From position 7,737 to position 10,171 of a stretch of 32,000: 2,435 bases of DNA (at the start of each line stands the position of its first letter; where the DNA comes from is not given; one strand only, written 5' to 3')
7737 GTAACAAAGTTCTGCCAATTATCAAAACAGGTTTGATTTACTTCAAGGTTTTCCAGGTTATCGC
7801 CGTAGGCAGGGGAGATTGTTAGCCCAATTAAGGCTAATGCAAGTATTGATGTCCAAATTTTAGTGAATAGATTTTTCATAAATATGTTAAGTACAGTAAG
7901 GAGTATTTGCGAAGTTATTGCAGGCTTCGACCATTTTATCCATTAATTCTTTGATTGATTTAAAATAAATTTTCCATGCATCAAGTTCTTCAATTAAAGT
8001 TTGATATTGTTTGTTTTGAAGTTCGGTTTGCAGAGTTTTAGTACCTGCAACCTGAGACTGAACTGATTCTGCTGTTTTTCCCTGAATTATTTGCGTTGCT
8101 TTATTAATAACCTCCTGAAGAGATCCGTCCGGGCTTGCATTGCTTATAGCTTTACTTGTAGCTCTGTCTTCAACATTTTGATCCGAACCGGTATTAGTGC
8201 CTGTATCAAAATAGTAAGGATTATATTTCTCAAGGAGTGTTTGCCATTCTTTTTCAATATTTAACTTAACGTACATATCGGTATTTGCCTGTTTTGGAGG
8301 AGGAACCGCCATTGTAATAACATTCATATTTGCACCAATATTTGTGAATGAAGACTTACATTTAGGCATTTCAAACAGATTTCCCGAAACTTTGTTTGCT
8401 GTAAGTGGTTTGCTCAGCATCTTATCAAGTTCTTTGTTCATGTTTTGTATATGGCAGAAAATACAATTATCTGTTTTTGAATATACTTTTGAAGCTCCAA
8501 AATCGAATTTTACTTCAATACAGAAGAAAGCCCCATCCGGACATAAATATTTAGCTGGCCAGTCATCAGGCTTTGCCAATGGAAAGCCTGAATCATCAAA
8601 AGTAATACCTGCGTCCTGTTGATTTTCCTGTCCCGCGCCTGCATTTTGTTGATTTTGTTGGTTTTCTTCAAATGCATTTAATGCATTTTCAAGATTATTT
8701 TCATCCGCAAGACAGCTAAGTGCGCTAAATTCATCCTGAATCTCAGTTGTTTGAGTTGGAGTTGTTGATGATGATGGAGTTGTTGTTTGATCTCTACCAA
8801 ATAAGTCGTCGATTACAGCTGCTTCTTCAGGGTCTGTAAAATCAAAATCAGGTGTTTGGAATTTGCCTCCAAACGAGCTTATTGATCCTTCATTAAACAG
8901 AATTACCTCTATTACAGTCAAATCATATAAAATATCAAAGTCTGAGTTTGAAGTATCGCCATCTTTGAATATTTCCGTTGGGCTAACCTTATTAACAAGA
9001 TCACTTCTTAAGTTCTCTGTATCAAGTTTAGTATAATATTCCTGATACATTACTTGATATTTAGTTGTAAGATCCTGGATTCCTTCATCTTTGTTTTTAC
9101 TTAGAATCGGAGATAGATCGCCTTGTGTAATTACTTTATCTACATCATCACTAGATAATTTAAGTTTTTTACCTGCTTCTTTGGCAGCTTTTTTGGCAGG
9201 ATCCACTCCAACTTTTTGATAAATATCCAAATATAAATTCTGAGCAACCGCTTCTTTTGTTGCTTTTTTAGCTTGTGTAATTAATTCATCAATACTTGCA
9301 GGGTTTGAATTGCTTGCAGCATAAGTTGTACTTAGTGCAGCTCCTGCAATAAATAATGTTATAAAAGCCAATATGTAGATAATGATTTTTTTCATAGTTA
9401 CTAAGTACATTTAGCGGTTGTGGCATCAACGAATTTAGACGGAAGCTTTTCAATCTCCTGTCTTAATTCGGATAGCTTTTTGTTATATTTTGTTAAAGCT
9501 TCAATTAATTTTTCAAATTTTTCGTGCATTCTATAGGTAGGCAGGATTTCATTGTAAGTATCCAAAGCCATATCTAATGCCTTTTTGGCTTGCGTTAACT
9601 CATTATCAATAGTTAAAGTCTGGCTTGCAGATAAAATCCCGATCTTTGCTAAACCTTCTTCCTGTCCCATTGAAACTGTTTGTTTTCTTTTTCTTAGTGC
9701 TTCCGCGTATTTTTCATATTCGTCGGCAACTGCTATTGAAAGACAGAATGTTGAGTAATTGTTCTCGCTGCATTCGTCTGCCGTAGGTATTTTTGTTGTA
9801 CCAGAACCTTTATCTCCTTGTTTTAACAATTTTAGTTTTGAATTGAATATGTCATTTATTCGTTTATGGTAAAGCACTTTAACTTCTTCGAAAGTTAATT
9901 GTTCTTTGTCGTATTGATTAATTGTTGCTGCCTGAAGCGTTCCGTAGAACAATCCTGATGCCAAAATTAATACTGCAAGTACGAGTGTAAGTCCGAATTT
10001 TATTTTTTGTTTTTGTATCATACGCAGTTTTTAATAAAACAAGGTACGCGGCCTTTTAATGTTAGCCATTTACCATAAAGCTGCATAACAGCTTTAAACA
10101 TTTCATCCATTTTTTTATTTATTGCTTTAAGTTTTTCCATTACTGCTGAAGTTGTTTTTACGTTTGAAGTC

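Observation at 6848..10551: Four-gene cassette of small secreted helical proteins translationally coupled to the giant gene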

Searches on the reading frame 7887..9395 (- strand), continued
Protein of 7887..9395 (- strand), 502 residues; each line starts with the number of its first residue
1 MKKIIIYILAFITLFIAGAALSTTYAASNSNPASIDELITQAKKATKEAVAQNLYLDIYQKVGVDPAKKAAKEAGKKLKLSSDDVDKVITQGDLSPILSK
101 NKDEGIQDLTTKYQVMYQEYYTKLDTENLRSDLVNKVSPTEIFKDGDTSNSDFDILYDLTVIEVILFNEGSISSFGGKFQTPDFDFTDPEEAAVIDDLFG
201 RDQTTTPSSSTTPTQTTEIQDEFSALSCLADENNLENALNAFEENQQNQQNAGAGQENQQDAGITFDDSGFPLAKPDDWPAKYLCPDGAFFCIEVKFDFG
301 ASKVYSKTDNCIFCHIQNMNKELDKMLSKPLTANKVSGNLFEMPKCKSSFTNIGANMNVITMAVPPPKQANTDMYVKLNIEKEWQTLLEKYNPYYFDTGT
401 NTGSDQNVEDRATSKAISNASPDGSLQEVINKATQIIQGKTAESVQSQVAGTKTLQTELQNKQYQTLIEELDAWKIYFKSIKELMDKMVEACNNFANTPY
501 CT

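Call 55: fold_search(model_id=the predicted structure, library=pdb)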
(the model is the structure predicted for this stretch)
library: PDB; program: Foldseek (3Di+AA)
matches with E <= 10: 15; with E <= 0.001: 0
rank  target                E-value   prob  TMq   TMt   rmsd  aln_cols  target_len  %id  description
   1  9tvu_e                5.7e+00  0.01  0.06  0.06  52.2       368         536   12  Structure of the Chlamydomonas reinhardtii chlororibosome (released 2026-02-18)
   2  4i0u_F                6.0e+00  0.04  0.09  0.13  28.4       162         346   13  Improved structure of Thermotoga maritima CorA at 2.7 A resolution (released 2013-03-06)
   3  9clb_B                6.4e+00  0.08  0.10  0.35  13.3       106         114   12  Crystal structure of Bak bound to the inhibitory aBAK (released 2025-07-16)
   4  8otz_ET               6.4e+00  0.03  0.10  0.16  34.7       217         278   12  48-nm repeat of the native axonemal doublet microtubule from bovine sperm (released 2023-11-22)
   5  6xzc_A                6.8e+00  0.03  0.08  0.14  23.4       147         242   13  CryoEM structure of the ring-shaped virulence factor EspB from Mycobacterium tuberculosis (released 2020-06-17)
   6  8i7o_Cc               6.8e+00  0.02  0.09  0.15  35.5       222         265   15  In situ structure of axonemal doublet microtubules in mouse sperm with 16-nm repeat (released 2023-10-11)
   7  9n74_NB               7.1e+00  0.01  0.08  0.14  58.5       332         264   10  SSU processome maturation and disassembly, State H (released 2025-10-29)
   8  9clb_D                8.0e+00  0.07  0.11  0.36  11.0       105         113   11  Crystal structure of Bak bound to the inhibitory aBAK (released 2025-07-16)
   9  4bjq_E                8.4e+00  0.04  0.07  0.31   8.2        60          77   10  Crystal structure of E. coli penicillin binding protein 3, domain V88- S165 (released 2014-05-07)
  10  6jx6_A                8.4e+00  0.04  0.10  0.26  13.7       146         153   14  Tetrameric form of Smac (released 2019-12-04)
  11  8otz_DP               9.4e+00  0.03  0.11  0.21  29.1       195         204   15  48-nm repeat of the native axonemal doublet microtubule from bovine sperm (released 2023-11-22)
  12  8iyj_S5               9.4e+00  0.02  0.09  0.14  36.1       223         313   14  Cryo-EM structure of the 48-nm repeat doublet microtubule from mouse sperm (released 2023-07-05)
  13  9ya0_OA               9.4e+00  0.01  0.05  0.06  55.7       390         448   13  Cryo-EM structure of pre-conoid ring 2 (PCR P2 ring)from Toxoplasma gondii (released 2025-11-19)
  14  4i0u_B                1.0e+01  0.02  0.10  0.13  28.0       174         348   10  Improved structure of Thermotoga maritima CorA at 2.7 A resolution (released 2013-03-06)
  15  7rro_D0               1.0e+01  0.02  0.10  0.16  35.4       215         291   12  Structure of the 48-nm repeat doublet microtubule from bovine tracheal cilia (released 2021-10-27)
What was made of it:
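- On ClyA/Hbl/Nhe alpha-pore-forming toxins: The S502 model has no PDB fold hit (call 55).
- The S502 model has no PDB fold match (call 55).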

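Call 65: search_solved_structures(query=A6, max_evalue=10)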
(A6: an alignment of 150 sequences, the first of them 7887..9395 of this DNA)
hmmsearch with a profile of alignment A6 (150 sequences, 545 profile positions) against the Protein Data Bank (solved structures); distinct sequences matched with E-value up to 10: 20.
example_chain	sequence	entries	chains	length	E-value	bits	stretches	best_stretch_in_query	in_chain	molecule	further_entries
5vmr_C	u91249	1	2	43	0.58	12.3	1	86-112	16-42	Bot.2110.4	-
3lax_A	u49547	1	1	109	1.7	10.8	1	123-165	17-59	Phenylacetate-coenzyme A ligase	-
6qx2_J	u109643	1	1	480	1.8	10.7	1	84-149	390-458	DNA gyrase subunit A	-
5cdn_A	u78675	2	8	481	1.8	10.7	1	84-149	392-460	DNA gyrase subunit A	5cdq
5cdm_A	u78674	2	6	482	1.8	10.7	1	84-149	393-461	DNA gyrase subunit A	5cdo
5cdp_A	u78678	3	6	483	1.9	10.6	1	84-149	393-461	DNA gyrase subunit A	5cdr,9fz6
6fqm_A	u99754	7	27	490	1.9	10.6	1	84-149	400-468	DNA gyrase subunit A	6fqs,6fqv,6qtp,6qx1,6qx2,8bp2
5iwi_A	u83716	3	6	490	1.9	10.6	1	84-149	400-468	DNA gyrase subunit A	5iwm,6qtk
4v7e_CW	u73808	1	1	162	2.1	10.5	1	417-500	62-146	60S ribosomal protein L24E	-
5npp_B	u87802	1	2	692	3.2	9.9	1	84-149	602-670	DNA gyrase subunit B,DNA gyrase subunit B,DNA gyrase subunit A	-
2xcs_B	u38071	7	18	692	3.2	9.9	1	84-149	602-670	DNA GYRASE SUBUNIT B, DNA GYRASE SUBUNIT A | DNA gyrase subunit B,DNA gyrase subunit B,DNA gyrase subunit A | DNA gyrase subunit B,DNA gyrase subunit A Chimera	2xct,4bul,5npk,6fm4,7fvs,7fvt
4plb_B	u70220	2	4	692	3.2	9.9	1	84-149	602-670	Chimera protein of DNA gyrase subunits B and A | DNA gyrase subunit A and B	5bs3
7mvs_A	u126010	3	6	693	3.2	9.8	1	84-149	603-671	DNA gyrase subunit B,DNA gyrase subunit A | DNA gyrase subunit B fusion with DNA gyrase subunit A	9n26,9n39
2xco_A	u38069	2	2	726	3.4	9.8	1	84-149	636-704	DNA GYRASE SUBUNIT B, DNA GYRASE SUBUNIT A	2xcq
2xcr_B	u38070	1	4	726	3.4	9.8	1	84-149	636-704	DNA GYRASE SUBUNIT B, DNA GYRASE SUBUNIT A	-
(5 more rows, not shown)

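Call 71: list_cluster_members(proteins=[P0103, P0101, P0133, P0089, P0126, P0161, P0044, P0065, P0182, P0068])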
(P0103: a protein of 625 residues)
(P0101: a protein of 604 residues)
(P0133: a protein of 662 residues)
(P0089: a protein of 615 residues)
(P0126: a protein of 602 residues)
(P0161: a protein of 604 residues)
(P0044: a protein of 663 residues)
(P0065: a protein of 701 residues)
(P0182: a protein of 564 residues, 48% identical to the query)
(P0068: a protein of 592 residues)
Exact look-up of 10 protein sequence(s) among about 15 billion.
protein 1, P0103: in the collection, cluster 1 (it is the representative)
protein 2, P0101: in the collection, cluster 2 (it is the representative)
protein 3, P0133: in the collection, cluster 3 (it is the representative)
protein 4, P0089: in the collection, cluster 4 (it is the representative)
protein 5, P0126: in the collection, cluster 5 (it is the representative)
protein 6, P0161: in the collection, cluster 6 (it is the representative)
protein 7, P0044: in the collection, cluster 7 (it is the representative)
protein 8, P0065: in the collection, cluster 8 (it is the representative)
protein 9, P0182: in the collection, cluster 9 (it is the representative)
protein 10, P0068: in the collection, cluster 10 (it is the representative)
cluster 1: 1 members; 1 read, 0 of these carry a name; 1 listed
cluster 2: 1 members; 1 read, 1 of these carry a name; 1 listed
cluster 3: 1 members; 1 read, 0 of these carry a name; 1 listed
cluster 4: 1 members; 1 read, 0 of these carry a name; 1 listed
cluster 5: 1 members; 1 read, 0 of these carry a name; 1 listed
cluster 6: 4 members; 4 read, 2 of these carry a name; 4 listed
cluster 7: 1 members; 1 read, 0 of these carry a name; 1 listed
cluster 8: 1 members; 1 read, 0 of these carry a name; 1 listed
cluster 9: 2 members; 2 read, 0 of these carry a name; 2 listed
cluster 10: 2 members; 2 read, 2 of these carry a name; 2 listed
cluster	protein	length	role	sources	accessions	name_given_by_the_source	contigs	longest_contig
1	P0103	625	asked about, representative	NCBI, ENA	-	-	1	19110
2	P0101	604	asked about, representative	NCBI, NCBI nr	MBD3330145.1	hypothetical protein GF354_01285 [Candidatus Peregrinibacteria bacterium] | hypothetical protein [Candidatus Peregrinibacteria bacterium]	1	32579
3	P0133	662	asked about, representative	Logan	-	-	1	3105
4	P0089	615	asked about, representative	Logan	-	-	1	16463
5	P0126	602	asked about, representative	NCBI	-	-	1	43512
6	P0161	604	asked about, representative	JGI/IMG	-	hypothetical protein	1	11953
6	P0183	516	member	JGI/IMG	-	hypothetical protein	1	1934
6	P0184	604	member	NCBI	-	-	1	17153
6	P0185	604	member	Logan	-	-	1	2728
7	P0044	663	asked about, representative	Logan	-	-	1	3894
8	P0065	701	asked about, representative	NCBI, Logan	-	-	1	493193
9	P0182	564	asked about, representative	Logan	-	-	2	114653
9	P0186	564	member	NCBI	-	-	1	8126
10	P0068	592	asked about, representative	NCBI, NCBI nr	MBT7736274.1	hypothetical protein HN709_01170 [Candidatus Peregrinibacteria bacterium] | hypothetical protein [Candidatus Peregrinibacteria bacterium]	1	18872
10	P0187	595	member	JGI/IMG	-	hypothetical protein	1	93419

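Call 74: search_protein_families(library=phrogs, proteins=[window:7887-9395:-], max_evalue=0.01)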
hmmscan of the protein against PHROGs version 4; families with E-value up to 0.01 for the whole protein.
window:7887-9395:- (502 aa): 0 families

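Call 75: search_protein_families(library=padloc, proteins=[window:7887-9395:-], max_evalue=0.01)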
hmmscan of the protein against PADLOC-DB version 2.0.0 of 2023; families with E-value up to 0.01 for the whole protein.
window:7887-9395:- (502 aa): 0 families

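Call 76: fold_search(model_id=the predicted structure, library=viral)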
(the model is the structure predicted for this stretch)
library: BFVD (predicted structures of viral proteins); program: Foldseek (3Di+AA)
matches with E <= 10: 64; with E <= 0.001: 0
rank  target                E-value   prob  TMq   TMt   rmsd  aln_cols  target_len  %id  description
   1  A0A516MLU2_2          3.9e-01  0.05  0.09  0.04  39.8       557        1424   12  (no name in the UniProt tables at hand)
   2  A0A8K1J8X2            4.3e-01  0.33  0.14  0.20  33.4       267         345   10  (no name in the UniProt tables at hand)
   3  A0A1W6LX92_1          4.3e-01  0.04  0.08  0.05  33.0       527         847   12  (no name in the UniProt tables at hand)
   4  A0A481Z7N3            4.6e-01  0.06  0.10  0.11  34.1       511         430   14  Uncharacterized protein [Pithovirus LCPAC202]
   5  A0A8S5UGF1            6.0e-01  0.08  0.09  0.13  38.0       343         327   13  Uncharacterized protein [Myoviridae sp. ctshb19]
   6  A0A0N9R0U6            1.3e+00  0.06  0.12  0.14  40.5       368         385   12  Uncharacterized protein [Chrysochromulina ericina virus CeV-01B]
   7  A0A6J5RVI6            1.7e+00  0.06  0.12  0.11  33.0       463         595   10  EF-hand domain-containing protein [uncultured Caudovirales phage]
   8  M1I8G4                2.4e+00  0.08  0.10  0.18  11.7       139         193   16  (no name in the UniProt tables at hand)
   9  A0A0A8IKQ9            2.6e+00  0.02  0.08  0.09  36.0       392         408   13  Capsid assembly protein (Fragment) [Epstein-Barr virus (strain GD1)]
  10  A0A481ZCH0            2.6e+00  0.01  0.06  0.06  35.5       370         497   11  Uncharacterized protein [Pithovirus LCPAC404]
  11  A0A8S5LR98            2.7e+00  0.05  0.13  0.14  29.4       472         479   11  Nicomicin, ANTIMICROBIAL PROTEIN [Myoviridae sp. ctSGr1]
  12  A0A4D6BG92            2.9e+00  0.04  0.08  0.17  26.1       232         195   14  (no name in the UniProt tables at hand)
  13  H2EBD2                2.9e+00  0.02  0.07  0.10  29.0       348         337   14  Uncharacterized protein [Megavirus courdo7]
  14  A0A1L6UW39            3.0e+00  0.03  0.11  0.07  33.2       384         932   12  (no name in the UniProt tables at hand)
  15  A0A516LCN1            3.2e+00  0.02  0.10  0.08  42.4       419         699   14  (no name in the UniProt tables at hand)
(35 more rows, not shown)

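Call 89: search_protein_families(library=pfam, proteins=[L061:6902-7702:-, L061:4956-6386:-, L061:1804-4716:-, L061:13321-13953:+, L061:14516-15703:-, L063:6721-8502:-, L063:4726-6315:-, L063:13637-14989:-, L063:15319-16134:+, L063:16843-19545:-], max_evalue=0.0001)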
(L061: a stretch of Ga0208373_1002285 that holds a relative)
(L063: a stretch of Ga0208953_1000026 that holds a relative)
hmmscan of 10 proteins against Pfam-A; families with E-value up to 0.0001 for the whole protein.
L061:6902-7702:- (266 aa): 2 families
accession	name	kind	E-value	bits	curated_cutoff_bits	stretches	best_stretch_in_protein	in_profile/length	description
PF07786.18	HGSNAT_cat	-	4.1e-45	154.4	22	1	16-250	1-222/222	Heparan-alpha-glucosaminide N-acetyltransferase, catalytic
PF01757.29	Acyl_transf_3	-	3.4e-05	23.5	31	0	20-262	4-300/326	Acyltransferase domain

L061:4956-6386:- (476 aa): 3 families
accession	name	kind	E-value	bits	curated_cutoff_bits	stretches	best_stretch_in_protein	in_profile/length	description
PF13386.12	DsbD_2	-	1.3e-35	123.6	24.9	1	142-346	2-198/199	Cytochrome C biogenesis protein transmembrane region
PF00403.32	HMA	-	2e-09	38.1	24.8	1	26-84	2-61/62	Heavy-metal-associated domain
PF13473.12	Cupredoxin_1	-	8.8e-07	29.3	27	1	383-467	18-100/104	Cupredoxin-like domain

L061:1804-4716:- (970 aa): 3 families
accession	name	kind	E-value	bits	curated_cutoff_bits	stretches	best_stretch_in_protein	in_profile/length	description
PF00122.25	E1-E2_ATPase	-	9.4e-61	204.9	28.1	1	424-604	2-181/181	E1-E2 ATPase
PF00702.32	Hydrolase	-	2.2e-38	133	26.4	1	620-838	1-191/191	haloacid dehalogenase-like hydrolase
PF00403.32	HMA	-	3.1e-31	108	24.8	2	195-254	2-61/62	Heavy-metal-associated domain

L061:13321-13953:+ (210 aa): 1 family
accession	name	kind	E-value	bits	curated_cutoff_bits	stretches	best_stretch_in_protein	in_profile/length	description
PF00849.27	PseudoU_synth_2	-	3.5e-19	70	26.8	1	16-166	5-152/152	RNA pseudouridylate synthase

L061:14516-15703:- (395 aa): 3 families
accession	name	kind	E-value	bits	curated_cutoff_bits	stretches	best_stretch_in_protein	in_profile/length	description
PF02779.29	Transket_pyr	-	3.6e-33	115.1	27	1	83-243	4-171/174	Transketolase, pyrimidine binding domain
PF02780.25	Transketolase_C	-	2.8e-22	79.4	25.9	1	265-387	1-124/124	Transketolase, C-terminal domain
PF22613.1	Transketolase_C_1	-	3.6e-07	30.8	27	1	272-383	10-113/113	Transketolase-like TK C-terminal domain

L063:6721-8502:- (593 aa): 0 families

L063:4726-6315:- (529 aa): 0 families

L063:13637-14989:- (450 aa): 0 families

L063:15319-16134:+ (271 aa): 1 family
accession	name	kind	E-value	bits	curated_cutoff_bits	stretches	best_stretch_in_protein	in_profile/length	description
PF01790.23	LGT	-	9.2e-68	228.6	24.9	1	8-261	1-238/240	Prolipoprotein diacylglyceryl transferase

L063:16843-19545:- (900 aa): 6 families
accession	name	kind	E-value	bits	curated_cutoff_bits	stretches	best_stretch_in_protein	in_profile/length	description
PF00122.25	E1-E2_ATPase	-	1.3e-57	194.7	28.1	1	123-316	2-181/181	E1-E2 ATPase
PF00689.26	Cation_ATPase_C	-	4.8e-49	166.9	27.3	1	719-890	1-175/175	Cation transporting ATPase, C-terminus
PF13246.12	Cation_ATPase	-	3.2e-23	82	21.7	1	396-480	3-90/91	Cation transport ATPase (P-type)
PF00702.32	Hydrolase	-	1.5e-18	68.4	26.4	1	334-649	3-191/191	haloacid dehalogenase-like hydrolase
PF00690.31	Cation_ATPase_N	-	2.8e-18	65.8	20.4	1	16-83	1-69/69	Cation transporter/ATPase, N-terminus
PF12710.13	HAD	-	2.6e-05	25.2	27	1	536-646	78-189/189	haloacid dehalogenase-like hydrolase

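Call 96: search_protein_families(library=pfam, proteins=[L023:3634-4233:+, L023:4235-4906:+, L023:6723-7874:+, L047:8564-9142:+, L047:9149-9799:+, L047:11556-12749:+, L063:8569-9138:+, L063:9150-9812:+, L063:11755-12930:+, L058:7151-8515:+], max_evalue=0.001)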
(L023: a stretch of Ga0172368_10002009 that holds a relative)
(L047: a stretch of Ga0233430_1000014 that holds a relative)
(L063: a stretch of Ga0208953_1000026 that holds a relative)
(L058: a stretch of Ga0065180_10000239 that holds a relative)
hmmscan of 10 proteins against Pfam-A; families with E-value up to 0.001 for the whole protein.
L023:3634-4233:+ (199 aa): 0 families

L023:4235-4906:+ (223 aa): 0 families

L023:6723-7874:+ (383 aa): 0 families

L047:8564-9142:+ (192 aa): 0 families

L047:9149-9799:+ (216 aa): 0 families

L047:11556-12749:+ (397 aa): 0 families

L063:8569-9138:+ (189 aa): 0 families

L063:9150-9812:+ (220 aa): 0 families

L063:11755-12930:+ (391 aa): 0 families

L058:7151-8515:+ (454 aa): 0 families

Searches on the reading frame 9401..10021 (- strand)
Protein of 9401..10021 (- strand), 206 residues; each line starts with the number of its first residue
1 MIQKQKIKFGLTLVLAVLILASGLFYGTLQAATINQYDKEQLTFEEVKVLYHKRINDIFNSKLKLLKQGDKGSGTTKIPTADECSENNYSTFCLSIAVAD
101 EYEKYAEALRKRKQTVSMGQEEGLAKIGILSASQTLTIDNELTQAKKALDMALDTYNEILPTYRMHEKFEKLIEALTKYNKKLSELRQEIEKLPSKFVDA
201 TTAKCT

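Call 5: search_protein_families(library=pfam, proteins=[window:9401-10021:-], max_evalue=1)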
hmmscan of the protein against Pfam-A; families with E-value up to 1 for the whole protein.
window:9401-10021:- (206 aa): 5 families
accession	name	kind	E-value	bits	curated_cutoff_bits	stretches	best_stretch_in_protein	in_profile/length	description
PF10805.13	DUF2730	-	0.043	14.3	24.9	1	162-196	28-62/102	Protein of unknown function (DUF2730)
PF14712.11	Snapin_Pallidin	-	0.059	14.3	29.6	1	140-196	23-77/89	Snapin/Pallidin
PF15739.10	TSNAXIP1_N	-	0.087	13.6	27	1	98-147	47-91/111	Translin-associated factor X-interacting N-terminus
PF14775.11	NYD-SP28_assoc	-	0.15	12.6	27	0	99-116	22-39/60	Sperm tail C-terminal domain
PF12841.12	YvrJ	-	0.44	10.6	29.5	0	176-194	16-34/36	YvrJ protein family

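Call 7: search_protein_families(library=ncbifam, proteins=[window:9401-10021:-], max_evalue=0.1)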
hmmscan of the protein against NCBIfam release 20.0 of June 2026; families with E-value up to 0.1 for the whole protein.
window:9401-10021:- (206 aa): 4 families
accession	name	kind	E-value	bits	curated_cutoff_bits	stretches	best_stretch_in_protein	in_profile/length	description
NF033885.1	conj_TraP_IncI1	equivalog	0.00071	19.4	135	1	104-204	46-144/217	conjugal transfer protein TraP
NF045780.1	TrlF_fam_ATP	equivalog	0.0054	15.5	350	1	32-196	509-666/944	TrlF family AAA-like ATPase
NF005268.0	PRK06770.1-4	subfamily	0.021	14.6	277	1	4-48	2-45/188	hypothetical protein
TIGR04264.1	hyperosmo_Ebh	equivalog_domain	0.038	10.8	250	1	75-150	972-1045/2354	hyperosmolarity resistance protein Ebh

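Call 67: search_solved_structures(query=A3, max_evalue=10)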
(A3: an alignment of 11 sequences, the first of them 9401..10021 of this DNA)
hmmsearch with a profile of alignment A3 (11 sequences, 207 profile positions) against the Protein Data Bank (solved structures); distinct sequences matched with E-value up to 10: 0.

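Call 74: search_protein_families(library=phrogs, proteins=[window:9401-10021:-], max_evalue=0.01)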
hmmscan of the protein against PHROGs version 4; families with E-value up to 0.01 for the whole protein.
window:9401-10021:- (206 aa): 1 family
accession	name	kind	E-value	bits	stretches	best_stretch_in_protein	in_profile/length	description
phrog_1660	-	head and packaging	0.0051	16.8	1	139-201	42-98/405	PmgS-like head morphogenesis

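Call 75: search_protein_families(library=padloc, proteins=[window:9401-10021:-], max_evalue=0.01)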
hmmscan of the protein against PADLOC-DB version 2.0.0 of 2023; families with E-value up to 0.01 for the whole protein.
window:9401-10021:- (206 aa): 0 families
